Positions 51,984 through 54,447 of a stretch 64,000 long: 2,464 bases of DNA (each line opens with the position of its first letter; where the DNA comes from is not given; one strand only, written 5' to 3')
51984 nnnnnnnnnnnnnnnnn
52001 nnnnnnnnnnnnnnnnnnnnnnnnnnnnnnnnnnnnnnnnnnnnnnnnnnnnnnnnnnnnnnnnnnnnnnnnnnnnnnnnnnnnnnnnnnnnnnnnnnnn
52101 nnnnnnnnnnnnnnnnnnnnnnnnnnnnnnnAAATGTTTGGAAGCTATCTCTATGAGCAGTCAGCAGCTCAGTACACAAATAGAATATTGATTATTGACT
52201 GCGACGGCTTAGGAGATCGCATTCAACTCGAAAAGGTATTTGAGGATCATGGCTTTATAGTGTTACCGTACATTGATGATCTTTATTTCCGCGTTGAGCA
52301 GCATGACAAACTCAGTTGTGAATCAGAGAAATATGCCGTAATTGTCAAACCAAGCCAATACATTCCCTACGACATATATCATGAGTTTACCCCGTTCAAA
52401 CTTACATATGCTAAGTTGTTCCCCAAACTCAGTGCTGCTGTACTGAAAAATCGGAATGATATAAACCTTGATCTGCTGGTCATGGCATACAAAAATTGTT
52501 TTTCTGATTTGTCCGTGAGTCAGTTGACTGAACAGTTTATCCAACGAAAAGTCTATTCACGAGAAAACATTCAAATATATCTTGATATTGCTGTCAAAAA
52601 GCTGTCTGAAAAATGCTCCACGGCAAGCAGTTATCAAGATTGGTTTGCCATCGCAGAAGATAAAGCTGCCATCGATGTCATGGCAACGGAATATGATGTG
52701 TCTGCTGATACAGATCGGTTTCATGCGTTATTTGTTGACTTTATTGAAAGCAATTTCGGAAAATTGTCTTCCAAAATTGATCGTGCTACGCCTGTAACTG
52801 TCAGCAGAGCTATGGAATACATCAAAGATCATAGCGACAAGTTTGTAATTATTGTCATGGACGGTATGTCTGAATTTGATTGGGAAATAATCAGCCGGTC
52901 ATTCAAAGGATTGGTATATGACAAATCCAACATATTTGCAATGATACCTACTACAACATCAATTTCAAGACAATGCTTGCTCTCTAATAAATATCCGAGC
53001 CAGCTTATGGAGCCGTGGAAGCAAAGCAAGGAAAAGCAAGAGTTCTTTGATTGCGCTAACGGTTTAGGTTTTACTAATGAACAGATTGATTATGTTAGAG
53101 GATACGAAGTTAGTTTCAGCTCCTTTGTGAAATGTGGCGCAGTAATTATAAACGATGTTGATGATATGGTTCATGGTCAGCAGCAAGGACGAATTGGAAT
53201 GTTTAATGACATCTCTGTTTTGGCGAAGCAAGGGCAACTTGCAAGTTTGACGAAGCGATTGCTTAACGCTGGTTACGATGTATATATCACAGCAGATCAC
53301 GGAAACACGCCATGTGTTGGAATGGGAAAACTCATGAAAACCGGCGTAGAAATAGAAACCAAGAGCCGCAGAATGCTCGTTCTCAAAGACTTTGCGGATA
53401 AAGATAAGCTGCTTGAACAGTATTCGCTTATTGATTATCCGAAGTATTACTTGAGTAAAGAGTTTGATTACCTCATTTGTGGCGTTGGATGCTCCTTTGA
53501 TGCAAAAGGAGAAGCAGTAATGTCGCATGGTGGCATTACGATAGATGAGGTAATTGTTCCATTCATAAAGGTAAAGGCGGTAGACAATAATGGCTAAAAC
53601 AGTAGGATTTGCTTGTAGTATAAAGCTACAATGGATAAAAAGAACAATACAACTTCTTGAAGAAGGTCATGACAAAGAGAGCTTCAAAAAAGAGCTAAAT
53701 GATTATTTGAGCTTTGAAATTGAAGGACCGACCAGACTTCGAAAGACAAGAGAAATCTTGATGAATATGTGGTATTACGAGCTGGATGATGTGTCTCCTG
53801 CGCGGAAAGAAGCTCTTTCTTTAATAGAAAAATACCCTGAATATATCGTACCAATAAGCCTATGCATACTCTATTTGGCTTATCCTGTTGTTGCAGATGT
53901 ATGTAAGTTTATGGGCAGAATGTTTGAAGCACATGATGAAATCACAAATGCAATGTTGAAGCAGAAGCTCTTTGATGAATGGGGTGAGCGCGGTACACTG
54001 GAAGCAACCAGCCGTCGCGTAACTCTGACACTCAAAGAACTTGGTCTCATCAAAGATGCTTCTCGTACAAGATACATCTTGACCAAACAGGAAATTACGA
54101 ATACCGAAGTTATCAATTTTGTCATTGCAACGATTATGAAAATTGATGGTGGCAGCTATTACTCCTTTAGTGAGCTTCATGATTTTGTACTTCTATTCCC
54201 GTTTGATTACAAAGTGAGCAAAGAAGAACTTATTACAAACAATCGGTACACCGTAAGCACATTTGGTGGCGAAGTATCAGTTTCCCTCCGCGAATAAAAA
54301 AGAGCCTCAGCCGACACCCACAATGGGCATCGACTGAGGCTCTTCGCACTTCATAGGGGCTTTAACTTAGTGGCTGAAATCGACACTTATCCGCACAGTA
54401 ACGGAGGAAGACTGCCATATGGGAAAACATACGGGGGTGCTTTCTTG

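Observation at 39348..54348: Type 3 BREX operon on an ICE with a SIR2-HerA pair spliced into its middle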

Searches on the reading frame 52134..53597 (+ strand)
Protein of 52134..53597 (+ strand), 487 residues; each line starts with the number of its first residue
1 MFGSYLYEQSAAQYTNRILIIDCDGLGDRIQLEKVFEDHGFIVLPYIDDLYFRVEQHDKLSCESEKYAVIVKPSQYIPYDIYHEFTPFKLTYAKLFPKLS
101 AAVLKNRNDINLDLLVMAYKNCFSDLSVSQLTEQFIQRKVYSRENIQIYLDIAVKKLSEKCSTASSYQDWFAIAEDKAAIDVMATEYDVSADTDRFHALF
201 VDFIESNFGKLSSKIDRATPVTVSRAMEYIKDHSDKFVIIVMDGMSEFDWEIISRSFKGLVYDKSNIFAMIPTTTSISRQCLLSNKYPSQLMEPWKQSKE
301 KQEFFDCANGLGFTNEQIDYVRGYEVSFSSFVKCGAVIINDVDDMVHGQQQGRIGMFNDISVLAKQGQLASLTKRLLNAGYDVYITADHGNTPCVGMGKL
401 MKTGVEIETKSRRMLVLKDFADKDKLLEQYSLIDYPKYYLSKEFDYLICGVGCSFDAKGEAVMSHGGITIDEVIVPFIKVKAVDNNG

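Call 3: search_protein_families(library=padloc, proteins=[window:52134-53597:+], max_evalue=0.001)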
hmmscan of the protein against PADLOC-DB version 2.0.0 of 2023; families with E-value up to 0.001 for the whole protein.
window:52134-53597:+ (487 aa): 7 families
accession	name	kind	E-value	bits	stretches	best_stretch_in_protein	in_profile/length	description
PDLC02556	PglZ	-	4.1e-66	221.9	2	154-482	287-639/641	PglZ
PDLC02558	PglZ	-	5.8e-61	204.6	2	162-482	315-663/666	PglZ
PDLC02555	PglZ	-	1.8e-22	77.7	1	145-480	271-611/613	PglZ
PDLC02545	PglZ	-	5.8e-11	39.5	1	228-480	398-635/750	PglZ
PDLC02547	PglZ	-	4e-06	23.3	1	368-483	613-733/855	PglZ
PDLC02564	PglZ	-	2.4e-05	20.9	1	368-482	608-726/855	PglZ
PDLC02565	PglZ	-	2.8e-05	20.7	0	238-286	485-541/910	PglZ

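Call 4: search_protein_families(library=pfam, proteins=[window:52134-53597:+], max_evalue=0.01)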
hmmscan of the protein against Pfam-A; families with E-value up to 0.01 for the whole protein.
window:52134-53597:+ (487 aa): 1 family
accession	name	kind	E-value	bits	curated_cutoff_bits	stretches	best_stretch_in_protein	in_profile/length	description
PF08665.17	PglZ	-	1.6e-10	41.7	25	1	237-391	3-172/179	PglZ domain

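Call 66: search_protein_families(library=ncbifam, proteins=[window:52134-53594:+], max_evalue=0.00001)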
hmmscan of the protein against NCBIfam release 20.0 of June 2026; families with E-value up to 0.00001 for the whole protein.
window:52134-53594:+ (487 aa): 3 families
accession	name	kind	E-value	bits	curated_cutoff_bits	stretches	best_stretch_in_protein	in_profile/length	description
NF033449.0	BREX_PglZ_3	exception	1.6e-78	264.6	250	2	151-480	285-641/642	BREX-3 system phosphatase PglZ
NF052313.1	T9SS_RR_PorX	equivalog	3.5e-10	39.3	300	1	135-300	115-292/513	T9SS response regulator signal transducer PorX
NF033445.1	BREX_PglZ_4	exception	8e-09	34.6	140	1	339-485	545-683/741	BREX-4 system phosphatase PglZ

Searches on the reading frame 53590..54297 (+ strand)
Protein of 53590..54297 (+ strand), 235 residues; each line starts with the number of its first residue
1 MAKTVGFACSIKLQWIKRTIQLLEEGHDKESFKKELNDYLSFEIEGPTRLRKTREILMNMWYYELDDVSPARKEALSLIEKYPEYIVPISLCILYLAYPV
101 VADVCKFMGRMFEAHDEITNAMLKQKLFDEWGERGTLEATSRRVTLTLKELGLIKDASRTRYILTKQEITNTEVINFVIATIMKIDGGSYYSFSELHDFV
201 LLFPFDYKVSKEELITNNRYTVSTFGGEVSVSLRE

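Call 3: search_protein_families(library=padloc, proteins=[window:53590-54297:+], max_evalue=0.001)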
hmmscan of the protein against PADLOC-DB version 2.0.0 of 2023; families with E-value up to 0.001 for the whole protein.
window:53590-54297:+ (235 aa): 3 families
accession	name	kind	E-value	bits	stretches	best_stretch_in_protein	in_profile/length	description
PDLC02437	BrxA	-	8.9e-40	134.6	1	3-233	2-235/238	BrxA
PDLC02444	BrxA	-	7.7e-27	92.3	1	3-219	6-230/251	BrxA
PDLC02449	BrxA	-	3.6e-15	54.5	1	6-211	3-211/236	BrxA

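Call 4: search_protein_families(library=pfam, proteins=[window:53590-54297:+], max_evalue=0.01)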
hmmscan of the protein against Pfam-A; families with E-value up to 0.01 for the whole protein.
window:53590-54297:+ (235 aa): 0 families

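Call 66: search_protein_families(library=ncbifam, proteins=[window:53590-54294:+], max_evalue=0.00001)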
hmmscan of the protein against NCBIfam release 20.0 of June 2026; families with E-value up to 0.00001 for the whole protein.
window:53590-54294:+ (235 aa): 0 families
